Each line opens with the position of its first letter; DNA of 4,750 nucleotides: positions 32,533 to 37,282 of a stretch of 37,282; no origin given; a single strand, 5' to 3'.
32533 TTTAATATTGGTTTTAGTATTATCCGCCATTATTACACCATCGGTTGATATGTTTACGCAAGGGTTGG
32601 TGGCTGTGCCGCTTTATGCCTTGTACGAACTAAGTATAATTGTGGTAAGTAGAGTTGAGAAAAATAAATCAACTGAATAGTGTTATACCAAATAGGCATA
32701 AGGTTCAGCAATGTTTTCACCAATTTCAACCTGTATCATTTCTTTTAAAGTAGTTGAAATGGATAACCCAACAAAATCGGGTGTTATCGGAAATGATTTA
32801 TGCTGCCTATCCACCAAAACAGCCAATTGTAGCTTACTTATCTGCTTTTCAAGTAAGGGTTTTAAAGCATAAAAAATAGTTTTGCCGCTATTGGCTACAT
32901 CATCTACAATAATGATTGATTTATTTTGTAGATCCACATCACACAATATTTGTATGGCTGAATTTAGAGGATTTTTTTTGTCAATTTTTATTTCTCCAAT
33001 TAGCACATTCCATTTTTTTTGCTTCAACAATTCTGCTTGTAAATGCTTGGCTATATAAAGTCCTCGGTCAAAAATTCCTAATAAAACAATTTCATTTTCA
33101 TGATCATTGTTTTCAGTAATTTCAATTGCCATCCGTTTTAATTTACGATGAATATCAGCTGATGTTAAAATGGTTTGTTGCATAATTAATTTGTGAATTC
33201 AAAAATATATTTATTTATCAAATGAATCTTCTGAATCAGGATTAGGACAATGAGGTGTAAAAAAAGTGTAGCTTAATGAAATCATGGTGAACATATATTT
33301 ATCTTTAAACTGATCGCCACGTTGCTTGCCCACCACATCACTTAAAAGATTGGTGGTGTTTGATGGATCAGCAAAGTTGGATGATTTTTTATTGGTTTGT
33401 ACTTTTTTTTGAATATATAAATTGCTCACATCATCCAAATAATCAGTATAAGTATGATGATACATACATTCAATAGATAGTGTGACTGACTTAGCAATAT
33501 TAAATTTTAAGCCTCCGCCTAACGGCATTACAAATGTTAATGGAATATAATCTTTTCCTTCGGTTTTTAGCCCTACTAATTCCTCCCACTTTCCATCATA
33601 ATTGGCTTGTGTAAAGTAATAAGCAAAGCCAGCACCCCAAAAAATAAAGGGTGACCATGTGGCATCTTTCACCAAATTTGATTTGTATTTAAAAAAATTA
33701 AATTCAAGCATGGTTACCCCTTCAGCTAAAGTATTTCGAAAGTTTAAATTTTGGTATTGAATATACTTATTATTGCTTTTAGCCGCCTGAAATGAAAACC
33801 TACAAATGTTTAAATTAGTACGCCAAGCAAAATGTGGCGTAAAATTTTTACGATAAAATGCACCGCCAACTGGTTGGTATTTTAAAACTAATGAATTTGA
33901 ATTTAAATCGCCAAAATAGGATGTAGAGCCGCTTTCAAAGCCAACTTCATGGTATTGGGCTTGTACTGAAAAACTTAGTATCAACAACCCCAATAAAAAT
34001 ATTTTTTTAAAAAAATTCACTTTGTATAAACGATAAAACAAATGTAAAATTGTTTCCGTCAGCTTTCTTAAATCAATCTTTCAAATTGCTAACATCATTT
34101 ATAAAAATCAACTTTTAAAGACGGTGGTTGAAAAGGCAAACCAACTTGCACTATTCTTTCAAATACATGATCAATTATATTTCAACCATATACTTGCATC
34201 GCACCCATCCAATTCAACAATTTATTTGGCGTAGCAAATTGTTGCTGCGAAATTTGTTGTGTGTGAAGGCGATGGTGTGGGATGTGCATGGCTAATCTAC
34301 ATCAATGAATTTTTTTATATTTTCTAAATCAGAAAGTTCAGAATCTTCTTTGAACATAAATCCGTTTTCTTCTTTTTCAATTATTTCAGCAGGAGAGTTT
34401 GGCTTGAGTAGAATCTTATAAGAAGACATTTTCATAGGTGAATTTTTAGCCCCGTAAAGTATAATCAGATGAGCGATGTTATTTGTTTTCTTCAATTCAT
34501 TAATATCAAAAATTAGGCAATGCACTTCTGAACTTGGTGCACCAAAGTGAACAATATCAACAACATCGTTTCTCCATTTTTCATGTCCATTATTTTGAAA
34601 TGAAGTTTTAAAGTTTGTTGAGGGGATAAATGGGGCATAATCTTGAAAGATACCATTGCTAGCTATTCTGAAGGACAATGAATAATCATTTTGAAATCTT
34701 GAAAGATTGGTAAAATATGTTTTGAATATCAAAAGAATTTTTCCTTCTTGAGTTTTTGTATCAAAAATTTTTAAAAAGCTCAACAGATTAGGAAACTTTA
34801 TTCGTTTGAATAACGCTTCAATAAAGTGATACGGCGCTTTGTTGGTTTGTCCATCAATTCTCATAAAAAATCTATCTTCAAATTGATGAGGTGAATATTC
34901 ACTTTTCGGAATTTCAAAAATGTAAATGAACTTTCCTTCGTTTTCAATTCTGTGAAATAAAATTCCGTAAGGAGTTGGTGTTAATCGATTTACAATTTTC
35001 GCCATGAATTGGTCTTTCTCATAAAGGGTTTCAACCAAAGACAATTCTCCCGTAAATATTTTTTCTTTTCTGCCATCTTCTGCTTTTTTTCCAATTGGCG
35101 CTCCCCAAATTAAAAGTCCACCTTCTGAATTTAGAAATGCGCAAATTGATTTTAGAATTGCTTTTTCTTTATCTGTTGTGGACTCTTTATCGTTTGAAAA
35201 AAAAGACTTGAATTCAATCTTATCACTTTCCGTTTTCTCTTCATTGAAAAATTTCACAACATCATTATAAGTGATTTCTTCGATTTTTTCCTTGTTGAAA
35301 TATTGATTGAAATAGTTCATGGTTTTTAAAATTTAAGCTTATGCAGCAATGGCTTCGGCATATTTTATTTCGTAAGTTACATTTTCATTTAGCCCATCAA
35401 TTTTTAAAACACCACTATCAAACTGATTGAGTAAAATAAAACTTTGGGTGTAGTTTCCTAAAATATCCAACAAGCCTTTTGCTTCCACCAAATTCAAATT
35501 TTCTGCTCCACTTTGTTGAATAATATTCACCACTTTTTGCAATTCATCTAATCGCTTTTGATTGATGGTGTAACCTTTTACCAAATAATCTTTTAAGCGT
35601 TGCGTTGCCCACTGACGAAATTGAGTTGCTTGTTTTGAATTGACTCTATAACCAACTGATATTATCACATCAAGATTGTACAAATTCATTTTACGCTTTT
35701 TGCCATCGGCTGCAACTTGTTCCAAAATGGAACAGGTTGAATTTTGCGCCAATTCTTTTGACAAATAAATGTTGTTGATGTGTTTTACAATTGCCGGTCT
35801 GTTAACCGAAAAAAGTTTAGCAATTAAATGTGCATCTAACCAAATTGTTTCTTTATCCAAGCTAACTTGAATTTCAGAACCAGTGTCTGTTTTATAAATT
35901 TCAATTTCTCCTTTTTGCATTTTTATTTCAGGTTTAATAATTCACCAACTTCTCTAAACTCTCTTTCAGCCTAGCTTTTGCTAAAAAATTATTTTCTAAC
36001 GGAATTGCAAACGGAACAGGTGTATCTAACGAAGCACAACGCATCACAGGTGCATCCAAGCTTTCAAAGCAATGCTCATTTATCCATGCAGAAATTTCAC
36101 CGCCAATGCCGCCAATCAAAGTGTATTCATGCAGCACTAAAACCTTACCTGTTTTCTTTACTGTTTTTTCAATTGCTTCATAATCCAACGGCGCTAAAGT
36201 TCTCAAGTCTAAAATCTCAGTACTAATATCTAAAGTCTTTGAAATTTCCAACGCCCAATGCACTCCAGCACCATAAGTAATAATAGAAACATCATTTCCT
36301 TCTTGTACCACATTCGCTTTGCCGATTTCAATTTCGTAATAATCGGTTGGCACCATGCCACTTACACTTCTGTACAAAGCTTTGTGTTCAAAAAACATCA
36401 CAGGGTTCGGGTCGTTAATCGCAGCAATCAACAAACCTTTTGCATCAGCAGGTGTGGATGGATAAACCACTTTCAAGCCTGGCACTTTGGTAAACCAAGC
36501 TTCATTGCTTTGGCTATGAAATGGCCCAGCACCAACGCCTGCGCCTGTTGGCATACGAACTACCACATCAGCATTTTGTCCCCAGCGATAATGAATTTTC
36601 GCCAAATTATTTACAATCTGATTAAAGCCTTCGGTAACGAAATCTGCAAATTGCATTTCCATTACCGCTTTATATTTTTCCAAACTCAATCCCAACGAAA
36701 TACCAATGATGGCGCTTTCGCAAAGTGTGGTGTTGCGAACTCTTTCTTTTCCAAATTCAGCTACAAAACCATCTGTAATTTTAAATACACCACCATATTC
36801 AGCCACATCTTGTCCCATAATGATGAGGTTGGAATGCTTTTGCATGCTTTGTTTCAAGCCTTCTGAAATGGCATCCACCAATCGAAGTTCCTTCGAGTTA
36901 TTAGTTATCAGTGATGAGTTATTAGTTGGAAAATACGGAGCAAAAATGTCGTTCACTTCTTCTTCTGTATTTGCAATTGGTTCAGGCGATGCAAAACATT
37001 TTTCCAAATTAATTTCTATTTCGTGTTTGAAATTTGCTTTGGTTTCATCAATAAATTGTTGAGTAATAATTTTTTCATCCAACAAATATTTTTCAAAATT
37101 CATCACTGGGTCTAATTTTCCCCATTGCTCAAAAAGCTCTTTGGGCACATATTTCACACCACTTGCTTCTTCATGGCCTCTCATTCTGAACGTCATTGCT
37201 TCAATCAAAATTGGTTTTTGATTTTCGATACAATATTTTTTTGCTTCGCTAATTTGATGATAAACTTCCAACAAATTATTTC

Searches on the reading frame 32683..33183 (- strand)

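Call 40: search_protein_families(library=pfam, proteins=[window:32683-33183:-], max_evalue=0.001)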
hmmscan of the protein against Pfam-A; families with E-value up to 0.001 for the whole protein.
window:32683-33183:- (166 aa): 2 families
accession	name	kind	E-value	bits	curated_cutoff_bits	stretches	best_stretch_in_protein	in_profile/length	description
PF00156.33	Pribosyltran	-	2.5e-16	59.8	26.3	1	4-143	4-144/158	Phosphoribosyl transferase domain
PF24390.1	PRTase-CE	-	0.0007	20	27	1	40-117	76-137/253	PRTase-CE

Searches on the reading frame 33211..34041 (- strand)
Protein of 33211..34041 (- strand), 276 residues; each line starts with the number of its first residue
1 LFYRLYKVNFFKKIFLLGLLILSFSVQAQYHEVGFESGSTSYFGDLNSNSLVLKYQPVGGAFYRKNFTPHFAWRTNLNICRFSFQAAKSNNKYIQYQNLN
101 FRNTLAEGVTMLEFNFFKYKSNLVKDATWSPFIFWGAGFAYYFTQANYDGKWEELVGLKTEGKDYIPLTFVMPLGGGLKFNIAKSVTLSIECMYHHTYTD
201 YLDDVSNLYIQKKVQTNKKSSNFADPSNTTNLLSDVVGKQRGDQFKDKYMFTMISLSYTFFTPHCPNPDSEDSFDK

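Call 40: search_protein_families(library=pfam, proteins=[window:33211-34041:-], max_evalue=0.001)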
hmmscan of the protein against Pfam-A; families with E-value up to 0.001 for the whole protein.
window:33211-34041:- (276 aa): 2 families
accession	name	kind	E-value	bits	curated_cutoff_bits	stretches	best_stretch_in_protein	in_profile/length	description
PF19573.5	DUF6089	-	1.5e-18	67.4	23.2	1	15-205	5-185/226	Domain of unknown function (DUF6089)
PF13505.12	OMP_b-brl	-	2.1e-05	25.2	28.7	1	15-200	2-161/175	Outer membrane protein beta-barrel domain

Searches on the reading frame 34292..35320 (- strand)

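Call 40: search_protein_families(library=pfam, proteins=[window:34292-35320:-], max_evalue=0.001)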
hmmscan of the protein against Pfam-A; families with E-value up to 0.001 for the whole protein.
window:34292-35320:- (342 aa): 1 family
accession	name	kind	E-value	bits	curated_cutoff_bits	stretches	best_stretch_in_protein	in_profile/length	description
PF04326.19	SLFN_AlbA_2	-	2.1e-16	60.9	25.3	1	31-162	1-117/118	Schlafen, AlbA_2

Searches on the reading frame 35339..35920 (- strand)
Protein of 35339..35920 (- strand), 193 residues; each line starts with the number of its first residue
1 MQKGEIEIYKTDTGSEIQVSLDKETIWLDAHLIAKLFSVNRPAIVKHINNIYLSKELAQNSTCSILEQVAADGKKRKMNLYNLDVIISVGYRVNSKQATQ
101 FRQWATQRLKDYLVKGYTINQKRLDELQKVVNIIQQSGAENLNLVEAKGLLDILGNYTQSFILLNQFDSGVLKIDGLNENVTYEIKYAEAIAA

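Call 40: search_protein_families(library=pfam, proteins=[window:35339-35920:-], max_evalue=0.001)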
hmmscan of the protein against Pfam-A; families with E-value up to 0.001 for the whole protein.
window:35339-35920:- (193 aa): 1 family
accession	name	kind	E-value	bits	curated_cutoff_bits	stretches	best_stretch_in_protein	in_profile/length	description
PF13310.11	Virulence_RhuM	-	4.1e-25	89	33.7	1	61-126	1-69/252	Virulence protein RhuM family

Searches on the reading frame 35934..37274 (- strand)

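Call 40: search_protein_families(library=pfam, proteins=[window:35934-37274:-], max_evalue=0.001)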
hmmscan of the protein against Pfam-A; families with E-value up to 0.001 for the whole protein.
window:35934-37274:- (446 aa): 3 families
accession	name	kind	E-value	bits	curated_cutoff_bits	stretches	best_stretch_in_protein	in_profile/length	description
PF02779.29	Transket_pyr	-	1.9e-35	122.5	27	1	132-302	5-173/174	Transketolase, pyrimidine binding domain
PF02780.25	Transketolase_C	-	1.6e-31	109.2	25.9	1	318-431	1-118/124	Transketolase, C-terminal domain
PF00676.26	E1_dh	-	3.6e-13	49.6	22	1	1-99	197-297/300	Dehydrogenase E1 component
